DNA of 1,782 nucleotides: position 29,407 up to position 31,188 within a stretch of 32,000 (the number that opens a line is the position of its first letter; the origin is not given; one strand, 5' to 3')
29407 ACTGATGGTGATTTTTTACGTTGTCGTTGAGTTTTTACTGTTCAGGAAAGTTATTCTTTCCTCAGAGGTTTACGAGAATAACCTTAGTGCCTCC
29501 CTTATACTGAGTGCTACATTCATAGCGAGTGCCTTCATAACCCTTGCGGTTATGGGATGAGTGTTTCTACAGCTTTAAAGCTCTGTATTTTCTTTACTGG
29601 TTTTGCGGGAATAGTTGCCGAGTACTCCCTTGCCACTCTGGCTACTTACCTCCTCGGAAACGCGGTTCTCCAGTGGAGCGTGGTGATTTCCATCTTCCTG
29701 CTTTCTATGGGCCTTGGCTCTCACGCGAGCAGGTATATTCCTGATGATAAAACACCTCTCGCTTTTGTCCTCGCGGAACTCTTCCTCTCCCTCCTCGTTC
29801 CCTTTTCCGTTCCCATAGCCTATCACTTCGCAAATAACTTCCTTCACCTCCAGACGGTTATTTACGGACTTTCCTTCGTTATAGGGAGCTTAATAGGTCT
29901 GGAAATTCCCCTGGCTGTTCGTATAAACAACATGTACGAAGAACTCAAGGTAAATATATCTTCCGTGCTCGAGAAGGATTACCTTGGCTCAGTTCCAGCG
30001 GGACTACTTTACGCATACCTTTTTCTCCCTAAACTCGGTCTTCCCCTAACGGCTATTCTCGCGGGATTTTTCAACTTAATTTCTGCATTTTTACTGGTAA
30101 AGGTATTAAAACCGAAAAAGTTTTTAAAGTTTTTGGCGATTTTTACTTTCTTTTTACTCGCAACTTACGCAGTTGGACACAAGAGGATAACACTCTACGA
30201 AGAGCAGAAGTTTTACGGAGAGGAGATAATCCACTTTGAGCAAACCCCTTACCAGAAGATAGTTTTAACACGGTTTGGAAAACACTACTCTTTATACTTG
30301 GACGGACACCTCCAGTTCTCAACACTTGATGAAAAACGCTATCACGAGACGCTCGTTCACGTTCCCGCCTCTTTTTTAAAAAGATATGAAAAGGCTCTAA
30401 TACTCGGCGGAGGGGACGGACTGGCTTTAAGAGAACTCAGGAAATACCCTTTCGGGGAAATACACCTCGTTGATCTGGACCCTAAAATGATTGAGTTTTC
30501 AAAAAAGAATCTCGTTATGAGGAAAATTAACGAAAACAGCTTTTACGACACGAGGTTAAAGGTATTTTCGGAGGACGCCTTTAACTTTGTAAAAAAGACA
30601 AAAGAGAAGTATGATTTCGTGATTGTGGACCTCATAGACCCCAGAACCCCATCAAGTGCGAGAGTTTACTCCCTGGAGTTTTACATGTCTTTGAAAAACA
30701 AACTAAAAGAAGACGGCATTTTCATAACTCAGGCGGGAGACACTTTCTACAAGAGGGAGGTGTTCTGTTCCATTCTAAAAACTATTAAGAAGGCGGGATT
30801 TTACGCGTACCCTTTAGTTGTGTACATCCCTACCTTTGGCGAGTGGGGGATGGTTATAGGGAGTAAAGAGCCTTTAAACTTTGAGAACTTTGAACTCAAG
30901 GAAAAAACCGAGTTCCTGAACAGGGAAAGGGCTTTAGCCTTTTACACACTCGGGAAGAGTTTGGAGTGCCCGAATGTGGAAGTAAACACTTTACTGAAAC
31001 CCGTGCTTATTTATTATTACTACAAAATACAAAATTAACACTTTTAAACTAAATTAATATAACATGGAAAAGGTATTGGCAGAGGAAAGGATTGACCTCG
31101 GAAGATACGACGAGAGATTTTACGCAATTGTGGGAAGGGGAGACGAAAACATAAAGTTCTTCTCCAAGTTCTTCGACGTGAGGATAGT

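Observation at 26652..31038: PspA/IM30-centred, translationally coupled six-gene operon ending in a membrane-anchored polyamine synthase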

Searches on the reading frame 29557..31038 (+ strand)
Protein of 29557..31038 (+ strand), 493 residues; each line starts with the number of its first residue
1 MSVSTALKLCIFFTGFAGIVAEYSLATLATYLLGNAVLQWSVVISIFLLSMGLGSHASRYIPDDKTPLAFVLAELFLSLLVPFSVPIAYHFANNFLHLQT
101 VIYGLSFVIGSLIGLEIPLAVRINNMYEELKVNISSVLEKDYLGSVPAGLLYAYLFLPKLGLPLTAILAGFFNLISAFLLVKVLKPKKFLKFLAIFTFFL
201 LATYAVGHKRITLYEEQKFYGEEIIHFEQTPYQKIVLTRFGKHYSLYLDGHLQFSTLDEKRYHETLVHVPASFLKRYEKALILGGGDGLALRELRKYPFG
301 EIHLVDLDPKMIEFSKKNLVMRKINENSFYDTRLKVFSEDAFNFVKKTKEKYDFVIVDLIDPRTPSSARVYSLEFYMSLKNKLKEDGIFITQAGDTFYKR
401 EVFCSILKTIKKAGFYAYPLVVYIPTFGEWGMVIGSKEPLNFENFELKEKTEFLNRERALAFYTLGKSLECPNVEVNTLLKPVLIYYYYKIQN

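Call 4: search_protein_families(library=pfam, proteins=[window:29557-31038:+], max_evalue=0.1)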
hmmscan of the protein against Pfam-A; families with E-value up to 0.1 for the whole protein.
window:29557-31038:+ (493 aa): 8 families
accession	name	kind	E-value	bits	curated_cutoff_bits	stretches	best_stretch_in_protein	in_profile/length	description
PF01564.23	Spermine_synth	-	8.1e-61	205.2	22.9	1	259-440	1-179/186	Spermine/spermidine synthase domain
PF13847.12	Methyltransf_31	-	5e-06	26.7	27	1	283-395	10-113/145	Methyltransferase domain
PF08242.18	Methyltransf_12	-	4.5e-05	24.6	30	1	281-356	1-70/98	Methyltransferase domain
PF13649.12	Methyltransf_25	-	0.0018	19.4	27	1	281-357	2-70/97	Methyltransferase domain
PF05430.17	Methyltransf_30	-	0.0024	18.2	22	1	330-399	29-96/124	S-adenosyl-L-methionine-dependent methyltransferase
PF08241.18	Methyltransf_11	-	0.0078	17.3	21.2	1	283-343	3-53/95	Methyltransferase domain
PF13489.12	Methyltransf_23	-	0.026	14.7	27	1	283-356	29-86/164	Methyltransferase domain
PF19520.5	Dpp_8_9_N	-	0.049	14.1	27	1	348-403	69-120/154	Dipeptidyl peptidase 8 and 9 N-terminal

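Call 5: search_protein_families(library=ncbifam, proteins=[window:29557-31038:+], max_evalue=0.1)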
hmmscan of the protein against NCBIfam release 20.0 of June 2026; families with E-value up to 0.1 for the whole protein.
window:29557-31038:+ (493 aa): 9 families
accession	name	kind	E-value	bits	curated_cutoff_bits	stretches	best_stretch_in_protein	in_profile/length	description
NF002956.0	PRK03612.1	equivalog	1.3e-157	525.3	472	1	4-490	19-516/522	polyamine aminopropyltransferase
NF002010.0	PRK00811.1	equivalog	7.3e-52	176.4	260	1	217-464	18-266/287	polyamine aminopropyltransferase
NF002435.0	PRK01581.1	equivalog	2.1e-48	165.3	537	1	224-444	99-320/374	polyamine aminopropyltransferase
TIGR00417.1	speE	equivalog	1.6e-43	149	249.55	1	221-450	16-248/271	spermidine synthase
NF037959.1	MFS_SpdSyn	subfamily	4e-13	48.9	40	1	33-412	19-404/480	fused MFS/spermidine synthase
NF003380.0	PRK04457.1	equivalog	1.4e-07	30.8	304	1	288-392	82-179/265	polyamine aminopropyltransferase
NF001811.0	PRK00536.1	equivalog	0.0018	18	352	1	264-438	60-216/262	spermidine synthase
NF008748.0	PRK11783.1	equivalog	0.0092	14.2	466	1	305-367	570-624/704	bifunctional 23S rRNA (guanine(2069)-N(7))-methyltransferase RlmK/23S rRNA (guanine(2445)-N(2))-methyltransferase RlmL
NF007828.0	PRK10537.1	equivalog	0.053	12.5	425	1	87-206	14-133/403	voltage-gated potassium channel protein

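Call 22: search_solved_structures(query=window:29557-31038:+, max_evalue=0.001)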
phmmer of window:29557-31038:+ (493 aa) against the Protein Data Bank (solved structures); distinct sequences matched with E-value up to 0.001: 27.
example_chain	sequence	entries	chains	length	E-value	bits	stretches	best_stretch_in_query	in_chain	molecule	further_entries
6bq2_A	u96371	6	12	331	5.6e-36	127.7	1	222-461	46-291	Thermospermine synthase ACAULIS protein | Thermospermine synthase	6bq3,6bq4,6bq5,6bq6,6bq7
7xif_A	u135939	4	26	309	7.3e-32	114.1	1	227-470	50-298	Polyamine aminopropyltransferase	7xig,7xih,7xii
1iy9_A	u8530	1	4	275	2.2e-31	112.5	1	223-456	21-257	Spermidine synthase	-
3anx_A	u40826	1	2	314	5.1e-27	98.2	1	210-443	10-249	spermidine synthase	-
1uir_A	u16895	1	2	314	1.8e-26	96.3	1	210-443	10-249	Polyamine Aminopropyltransferase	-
2e5w_A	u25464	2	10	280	3.5e-26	95.4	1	225-447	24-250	Probable spermidine synthase | spermidine synthase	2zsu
1mjf_A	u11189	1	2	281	4.6e-25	91.7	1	225-449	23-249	spermidine synthase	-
3o4f_A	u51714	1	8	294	8.3e-25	90.9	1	217-417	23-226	Spermidine synthase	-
2pss_A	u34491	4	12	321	4.8e-24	88.3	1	210-404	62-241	Spermidine synthase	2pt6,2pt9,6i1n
4uoe_A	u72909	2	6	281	5e-24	88.3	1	223-406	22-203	SPERMIDINE SYNTHASE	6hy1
2pwp_A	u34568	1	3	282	5e-24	88.3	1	223-406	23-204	Spermidine synthase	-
2hte_A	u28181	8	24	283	5e-24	88.3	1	223-406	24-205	Spermidine synthase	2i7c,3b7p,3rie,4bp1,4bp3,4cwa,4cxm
1inl_A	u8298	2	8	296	1.8e-23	86.4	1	246-457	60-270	Spermidine synthase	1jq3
2o05_A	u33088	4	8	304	2.1e-23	86.2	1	221-443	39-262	Spermidine synthase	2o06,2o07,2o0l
3rw9_A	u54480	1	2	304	2.1e-23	86.2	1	221-443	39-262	Spermidine synthase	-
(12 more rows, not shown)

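Call 89: search_dna_similar(query=window:29557-31035:+, collection=plasmids, mode=protein, max_evalue=1e-10, max_rows=30)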
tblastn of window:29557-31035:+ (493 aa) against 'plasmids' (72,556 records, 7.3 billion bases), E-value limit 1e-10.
Records with a match: 159; places in all: 163; records where one place covers at least 80% of the query: 132.
Best place of each record, by identity: <60% 159.
By first word of the organism name: Ralstonia 120; Escherichia 9; Novosphingobium 3; Burkholderia 3; Alteromonas 2; Tritonibacter 2; Bacillus 2; Leptospira 2; Priestia 2; Microvirga 2; and 11 more.
By predicted mobility (MOB-suite, as given by PLSDB): mobilizable 91; non-mobilizable 66; conjugative 2.
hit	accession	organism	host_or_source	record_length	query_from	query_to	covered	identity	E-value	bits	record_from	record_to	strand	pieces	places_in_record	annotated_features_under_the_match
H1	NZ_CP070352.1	Ensifer sp. PDNC004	cell culture,Plastic debris in ...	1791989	4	488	98%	37.6%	1e-80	280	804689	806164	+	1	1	none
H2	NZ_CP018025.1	Alteromonas mediterranea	seawater,seawater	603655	7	488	98%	35.0%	2e-69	248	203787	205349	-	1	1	polyamine aminopropyltransferase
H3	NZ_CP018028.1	Alteromonas mediterranea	seawater,seawater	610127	7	488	98%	35.0%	2e-69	248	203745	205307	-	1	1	polyamine aminopropyltransferase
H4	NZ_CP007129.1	Gemmatirosa kalamazoonensis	-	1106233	2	488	99%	33.8%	2e-62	228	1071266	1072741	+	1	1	record has no annotation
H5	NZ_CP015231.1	Tritonibacter mobilis F1926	cell culture,seawater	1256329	7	488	98%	33.3%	2e-70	251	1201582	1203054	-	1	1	record has no annotation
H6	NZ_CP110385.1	Tritonibacter mobilis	-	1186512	7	488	98%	33.2%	9e-71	252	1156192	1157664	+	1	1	record has no annotation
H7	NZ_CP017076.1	Novosphingobium resinovorum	single cell,soil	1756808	17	490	96%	33.7%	3e-60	221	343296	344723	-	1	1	none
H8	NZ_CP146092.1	Ralstonia sp. RRA.1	-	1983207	7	488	98%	32.8%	2e-68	245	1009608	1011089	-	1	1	none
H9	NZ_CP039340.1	Ralstonia pseudosolanacearum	-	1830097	7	488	98%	32.4%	2e-66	239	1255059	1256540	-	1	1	none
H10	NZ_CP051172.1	Ralstonia pseudosolanacearum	Whole organism,potato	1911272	7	488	98%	32.4%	1e-65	237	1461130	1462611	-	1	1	none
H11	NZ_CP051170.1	Ralstonia pseudosolanacearum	Whole organism,potato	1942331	7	488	98%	32.4%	1e-65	237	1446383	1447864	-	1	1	none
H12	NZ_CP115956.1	Ralstonia pseudosolanacearum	Solanum tuberosum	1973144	7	488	98%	32.4%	1e-65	237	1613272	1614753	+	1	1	none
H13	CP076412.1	Ralstonia wenshanensis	soil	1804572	7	488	98%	32.2%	3e-66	239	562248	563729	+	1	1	polyamine aminopropyltransferase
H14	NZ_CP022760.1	Ralstonia solanacearum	Solanum tuberosum,single cell,Potato ...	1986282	7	488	98%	32.2%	4e-66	238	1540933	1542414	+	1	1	none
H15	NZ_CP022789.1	Ralstonia solanacearum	Solanum tuberosum,single cell,Potato ...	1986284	7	488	98%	32.2%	4e-66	238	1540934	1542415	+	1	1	none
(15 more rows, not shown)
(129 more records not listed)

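Call 90: get_annotated_region(hit=H2, flank=7000)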
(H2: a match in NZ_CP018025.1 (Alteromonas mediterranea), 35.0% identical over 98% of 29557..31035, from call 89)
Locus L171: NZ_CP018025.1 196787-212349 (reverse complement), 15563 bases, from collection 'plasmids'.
description: Alteromonas mediterranea strain CP48 plasmid pAMCP48-600, complete sequence
organism: Alteromonas mediterranea (NCBI taxid 314275)
taxonomy: Bacteria; Pseudomonadota; Gammaproteobacteria; Alteromonadales; Alteromonadaceae; Alteromonas; Alteromonas mediterranea
host: -; source: seawater,seawater; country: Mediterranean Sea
typing (MOB-suite, as given by PLSDB): non-mobilizable
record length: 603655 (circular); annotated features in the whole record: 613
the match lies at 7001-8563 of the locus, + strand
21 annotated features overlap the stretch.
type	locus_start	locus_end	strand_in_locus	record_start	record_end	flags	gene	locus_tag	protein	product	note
CDS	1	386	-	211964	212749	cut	-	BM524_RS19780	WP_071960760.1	hypothetical protein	-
CDS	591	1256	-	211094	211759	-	-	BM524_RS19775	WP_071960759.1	hypothetical protein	-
CDS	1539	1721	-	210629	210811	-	-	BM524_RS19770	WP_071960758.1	hypothetical protein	-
CDS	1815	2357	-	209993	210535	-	-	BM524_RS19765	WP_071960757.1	hypothetical protein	-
CDS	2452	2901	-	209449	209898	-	-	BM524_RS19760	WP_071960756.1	hypothetical protein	-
CDS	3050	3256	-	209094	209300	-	-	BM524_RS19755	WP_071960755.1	hypothetical protein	-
CDS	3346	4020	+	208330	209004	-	-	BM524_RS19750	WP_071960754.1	DUF957 domain-containing protein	-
CDS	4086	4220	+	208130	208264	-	-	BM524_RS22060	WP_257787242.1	hypothetical protein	-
CDS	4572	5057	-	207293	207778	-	-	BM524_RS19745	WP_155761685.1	hypothetical protein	-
CDS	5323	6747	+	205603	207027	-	-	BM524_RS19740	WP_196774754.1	DNA cytosine methyltransferase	-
CDS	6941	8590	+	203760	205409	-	-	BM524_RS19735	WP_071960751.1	polyamine aminopropyltransferase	-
CDS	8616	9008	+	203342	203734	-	speD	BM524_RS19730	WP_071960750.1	adenosylmethionine decarboxylase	GO:0008295 - spermidine biosynthetic process [Evidence IEA]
CDS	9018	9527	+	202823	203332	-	-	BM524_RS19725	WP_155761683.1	hypothetical protein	-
CDS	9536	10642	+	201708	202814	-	-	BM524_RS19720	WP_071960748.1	toxic anion resistance protein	-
CDS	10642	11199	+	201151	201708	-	-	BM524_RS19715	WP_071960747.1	DUF4178 domain-containing protein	-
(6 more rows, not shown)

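Call 91: get_annotated_region(hit=H13, flank=7000)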
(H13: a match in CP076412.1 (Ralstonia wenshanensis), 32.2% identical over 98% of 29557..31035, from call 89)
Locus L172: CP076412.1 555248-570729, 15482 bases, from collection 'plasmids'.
description: Ralstonia wenshanensis strain 56D2 plasmid p56D2, complete sequence
organism: Ralstonia wenshanensis (NCBI taxid 2842456)
taxonomy: Bacteria; Pseudomonadota; Betaproteobacteria; Burkholderiales; Burkholderiaceae; Ralstonia; Ralstonia wenshanensis
host: -; source: soil; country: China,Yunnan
typing (MOB-suite, as given by PLSDB): non-mobilizable
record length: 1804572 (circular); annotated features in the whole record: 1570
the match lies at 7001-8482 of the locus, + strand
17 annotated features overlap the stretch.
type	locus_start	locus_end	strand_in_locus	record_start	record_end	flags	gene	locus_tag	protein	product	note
CDS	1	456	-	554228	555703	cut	mdtD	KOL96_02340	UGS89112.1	multidrug transporter subunit MdtD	-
CDS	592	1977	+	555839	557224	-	fumC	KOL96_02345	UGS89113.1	class II fumarate hydratase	-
CDS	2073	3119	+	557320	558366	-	-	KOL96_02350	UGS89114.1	sensor domain-containing diguanylate cyclase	-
CDS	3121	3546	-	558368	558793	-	speD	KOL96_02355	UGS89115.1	adenosylmethionine decarboxylase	-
CDS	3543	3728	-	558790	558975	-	-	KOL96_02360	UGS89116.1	hypothetical protein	-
CDS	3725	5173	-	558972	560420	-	-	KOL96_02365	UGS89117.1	DUF4178 domain-containing protein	-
CDS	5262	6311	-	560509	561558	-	-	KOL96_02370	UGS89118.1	SPFH domain-containing protein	-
CDS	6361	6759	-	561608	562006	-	-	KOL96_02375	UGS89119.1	DUF350 domain-containing protein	-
CDS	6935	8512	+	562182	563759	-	-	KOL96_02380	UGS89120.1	polyamine aminopropyltransferase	-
CDS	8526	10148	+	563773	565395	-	-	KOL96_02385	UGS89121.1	NAD(P)-binding protein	-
CDS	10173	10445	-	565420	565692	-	-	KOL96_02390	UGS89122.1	hypothetical protein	-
CDS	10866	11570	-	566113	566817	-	-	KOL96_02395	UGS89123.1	dienelactone hydrolase family protein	-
CDS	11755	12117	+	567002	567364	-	-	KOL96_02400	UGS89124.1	DUF1304 domain-containing protein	-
CDS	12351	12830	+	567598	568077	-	-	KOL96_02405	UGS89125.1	YbhB/YbcL family Raf kinase inhibitor-like protein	-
CDS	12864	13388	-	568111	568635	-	-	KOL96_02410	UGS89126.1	BON domain-containing protein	-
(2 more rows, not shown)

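Call 92: get_annotated_region(hit=H1, flank=7000)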
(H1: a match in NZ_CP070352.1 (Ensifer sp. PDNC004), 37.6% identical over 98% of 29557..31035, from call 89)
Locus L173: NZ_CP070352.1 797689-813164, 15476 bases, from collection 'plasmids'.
description: Ensifer sp. PDNC004 plasmid unnamed_1, complete sequence
organism: Ensifer sp. PDNC004 (NCBI taxid 2811423)
taxonomy: Bacteria; Pseudomonadota; Alphaproteobacteria; Hyphomicrobiales; Rhizobiaceae; Ensifer; Ensifer sp. PDNC004
host: -; source: cell culture,Plastic debris in land/lake environment; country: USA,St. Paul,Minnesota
typing (MOB-suite, as given by PLSDB): non-mobilizable
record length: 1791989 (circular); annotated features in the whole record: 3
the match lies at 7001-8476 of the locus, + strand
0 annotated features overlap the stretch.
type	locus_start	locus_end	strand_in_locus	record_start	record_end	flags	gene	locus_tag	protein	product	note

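Call 103: get_annotated_region(hit=H4, flank=7000)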
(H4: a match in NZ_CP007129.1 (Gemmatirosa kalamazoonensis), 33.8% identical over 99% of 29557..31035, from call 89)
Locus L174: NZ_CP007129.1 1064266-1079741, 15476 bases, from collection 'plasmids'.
description: Gemmatirosa kalamazoonensis strain KBS708 plasmid 1, complete sequence
organism: Gemmatirosa kalamazoonensis (NCBI taxid 861299)
taxonomy: Bacteria; Gemmatimonadota; Gemmatimonadia; Gemmatimonadales; Gemmatimonadaceae; Gemmatirosa; Gemmatirosa kalamazoonensis
host: -; source: -; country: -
typing (MOB-suite, as given by PLSDB): non-mobilizable
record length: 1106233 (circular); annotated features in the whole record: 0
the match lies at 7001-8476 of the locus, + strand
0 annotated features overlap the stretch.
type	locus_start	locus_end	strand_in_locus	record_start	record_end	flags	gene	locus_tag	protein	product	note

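Call 104: get_annotated_region(hit=H5, flank=7000)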
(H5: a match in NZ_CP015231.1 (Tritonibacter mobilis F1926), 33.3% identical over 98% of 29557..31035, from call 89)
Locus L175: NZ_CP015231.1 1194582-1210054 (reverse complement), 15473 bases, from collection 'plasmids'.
description: Tritonibacter mobilis F1926 plasmid unnamed1, complete sequence
organism: Tritonibacter mobilis F1926 (NCBI taxid 1265309)
taxonomy: Bacteria; Pseudomonadota; Alphaproteobacteria; Rhodobacterales; Paracoccaceae; Tritonibacter; Tritonibacter mobilis; Tritonibacter mobilis F1926
host: -; source: cell culture,seawater; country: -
typing (MOB-suite, as given by PLSDB): non-mobilizable; replicon rep_cluster_288
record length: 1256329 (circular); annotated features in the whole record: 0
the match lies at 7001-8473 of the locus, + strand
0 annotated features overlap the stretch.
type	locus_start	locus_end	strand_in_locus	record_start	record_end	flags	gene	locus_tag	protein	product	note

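Call 105: get_annotated_region(hit=H7, flank=7000)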
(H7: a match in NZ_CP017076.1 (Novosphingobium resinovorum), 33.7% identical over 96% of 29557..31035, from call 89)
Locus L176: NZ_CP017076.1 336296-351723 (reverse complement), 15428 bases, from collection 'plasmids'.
description: Novosphingobium resinovorum strain SA1 plasmid pSA1
organism: Novosphingobium resinovorum (NCBI taxid 158500)
taxonomy: Bacteria; Pseudomonadota; Alphaproteobacteria; Sphingomonadales; Sphingomonadaceae; Novosphingobium; Novosphingobium resinovorum
host: -; source: single cell,soil; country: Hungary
typing (MOB-suite, as given by PLSDB): conjugative; relaxase MOBP; mating-pair formation MPF_T
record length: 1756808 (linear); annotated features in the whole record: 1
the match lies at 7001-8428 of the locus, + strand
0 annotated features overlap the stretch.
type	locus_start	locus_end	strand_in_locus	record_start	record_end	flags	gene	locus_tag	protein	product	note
